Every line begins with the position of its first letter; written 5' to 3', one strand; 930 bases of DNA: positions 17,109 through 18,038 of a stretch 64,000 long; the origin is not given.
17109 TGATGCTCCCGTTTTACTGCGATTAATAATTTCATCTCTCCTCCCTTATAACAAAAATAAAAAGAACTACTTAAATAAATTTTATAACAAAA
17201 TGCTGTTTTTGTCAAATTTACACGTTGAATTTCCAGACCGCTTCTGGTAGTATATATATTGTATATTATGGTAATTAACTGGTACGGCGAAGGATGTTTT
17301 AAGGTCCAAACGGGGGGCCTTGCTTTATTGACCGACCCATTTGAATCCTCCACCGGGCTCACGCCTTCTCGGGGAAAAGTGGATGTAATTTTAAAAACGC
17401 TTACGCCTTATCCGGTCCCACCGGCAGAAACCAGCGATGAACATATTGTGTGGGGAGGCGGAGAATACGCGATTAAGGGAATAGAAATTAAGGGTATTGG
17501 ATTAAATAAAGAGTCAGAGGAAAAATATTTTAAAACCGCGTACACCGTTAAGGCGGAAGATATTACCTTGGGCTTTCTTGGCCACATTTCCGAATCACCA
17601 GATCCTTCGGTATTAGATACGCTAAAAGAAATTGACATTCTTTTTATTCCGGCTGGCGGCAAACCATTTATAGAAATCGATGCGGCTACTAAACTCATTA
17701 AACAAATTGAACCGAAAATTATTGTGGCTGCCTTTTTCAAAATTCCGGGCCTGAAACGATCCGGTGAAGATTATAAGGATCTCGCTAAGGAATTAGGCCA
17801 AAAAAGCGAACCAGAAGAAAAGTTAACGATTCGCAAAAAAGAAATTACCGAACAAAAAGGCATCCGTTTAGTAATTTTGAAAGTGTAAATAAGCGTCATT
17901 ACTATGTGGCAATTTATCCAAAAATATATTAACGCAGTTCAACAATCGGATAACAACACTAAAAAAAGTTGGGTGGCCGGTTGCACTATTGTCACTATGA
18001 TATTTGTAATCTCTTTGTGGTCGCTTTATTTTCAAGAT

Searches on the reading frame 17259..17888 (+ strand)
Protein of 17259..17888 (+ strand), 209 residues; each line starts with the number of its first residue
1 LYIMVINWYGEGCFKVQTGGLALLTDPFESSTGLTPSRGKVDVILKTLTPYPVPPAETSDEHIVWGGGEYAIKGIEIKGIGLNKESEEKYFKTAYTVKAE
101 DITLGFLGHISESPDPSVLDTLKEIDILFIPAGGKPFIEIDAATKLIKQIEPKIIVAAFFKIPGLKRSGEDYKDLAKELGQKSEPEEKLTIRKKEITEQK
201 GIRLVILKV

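Call 36: search_protein_families(library=pfam, max_evalue=0.01, proteins=[window:17259-17888:+])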
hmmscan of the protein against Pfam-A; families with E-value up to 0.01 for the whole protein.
window:17259-17888:+ (209 aa): 1 family
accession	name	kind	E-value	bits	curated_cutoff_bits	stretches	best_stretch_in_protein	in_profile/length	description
PF13483.12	Lactamase_B_3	-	3e-23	83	24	1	6-156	2-157/160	Beta-lactamase superfamily domain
